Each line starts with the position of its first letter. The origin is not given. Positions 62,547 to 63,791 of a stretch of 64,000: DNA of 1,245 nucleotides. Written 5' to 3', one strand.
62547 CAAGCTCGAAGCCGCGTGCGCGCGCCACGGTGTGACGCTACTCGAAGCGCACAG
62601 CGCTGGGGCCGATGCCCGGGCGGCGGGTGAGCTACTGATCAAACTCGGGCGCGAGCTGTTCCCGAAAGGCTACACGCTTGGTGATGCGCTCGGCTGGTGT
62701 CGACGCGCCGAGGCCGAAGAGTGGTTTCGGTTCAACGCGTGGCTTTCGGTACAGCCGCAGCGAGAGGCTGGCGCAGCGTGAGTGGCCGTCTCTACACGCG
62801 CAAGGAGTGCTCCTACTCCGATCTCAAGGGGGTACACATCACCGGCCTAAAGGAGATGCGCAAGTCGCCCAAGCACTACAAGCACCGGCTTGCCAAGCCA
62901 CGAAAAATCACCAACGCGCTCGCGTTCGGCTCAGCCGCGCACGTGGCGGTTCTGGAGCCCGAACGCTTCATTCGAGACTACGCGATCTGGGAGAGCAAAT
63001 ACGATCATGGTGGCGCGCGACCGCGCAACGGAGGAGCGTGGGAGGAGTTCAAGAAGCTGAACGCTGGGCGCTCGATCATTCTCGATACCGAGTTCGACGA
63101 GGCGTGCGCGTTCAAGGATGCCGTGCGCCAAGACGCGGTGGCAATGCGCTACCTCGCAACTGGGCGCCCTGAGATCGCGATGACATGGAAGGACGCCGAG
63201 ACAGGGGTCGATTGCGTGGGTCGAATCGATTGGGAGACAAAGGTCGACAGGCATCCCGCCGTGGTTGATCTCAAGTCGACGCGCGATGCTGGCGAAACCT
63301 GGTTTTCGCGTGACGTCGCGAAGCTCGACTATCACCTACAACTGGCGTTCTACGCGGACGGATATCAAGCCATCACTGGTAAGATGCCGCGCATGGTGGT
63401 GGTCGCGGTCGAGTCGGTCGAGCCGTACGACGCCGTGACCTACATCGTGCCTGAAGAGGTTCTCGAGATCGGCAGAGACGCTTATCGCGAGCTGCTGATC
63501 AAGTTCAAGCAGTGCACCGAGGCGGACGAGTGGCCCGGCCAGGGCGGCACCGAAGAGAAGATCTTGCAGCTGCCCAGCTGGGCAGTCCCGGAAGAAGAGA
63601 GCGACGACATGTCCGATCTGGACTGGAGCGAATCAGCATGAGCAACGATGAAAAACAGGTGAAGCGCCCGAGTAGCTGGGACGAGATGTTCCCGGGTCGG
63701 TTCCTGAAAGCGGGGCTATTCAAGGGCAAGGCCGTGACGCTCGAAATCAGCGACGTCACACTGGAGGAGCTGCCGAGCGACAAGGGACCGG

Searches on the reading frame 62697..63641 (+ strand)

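Call 19: search_protein_families(library=pfam, proteins=[window:62697-63641:+], max_evalue=0.001)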
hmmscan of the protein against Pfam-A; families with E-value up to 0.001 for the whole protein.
window:62697-63641:+ (314 aa): 2 families
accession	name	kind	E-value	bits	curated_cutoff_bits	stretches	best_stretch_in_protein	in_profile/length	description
PF12684.13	DUF3799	-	2.7e-33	116.1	26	1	49-285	3-226/233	PDDEXK-like domain of unknown function (DUF3799)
PF12705.13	PDDEXK_1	-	1.5e-05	25.5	22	1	64-238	24-189/247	PD-(D/E)XK nuclease superfamily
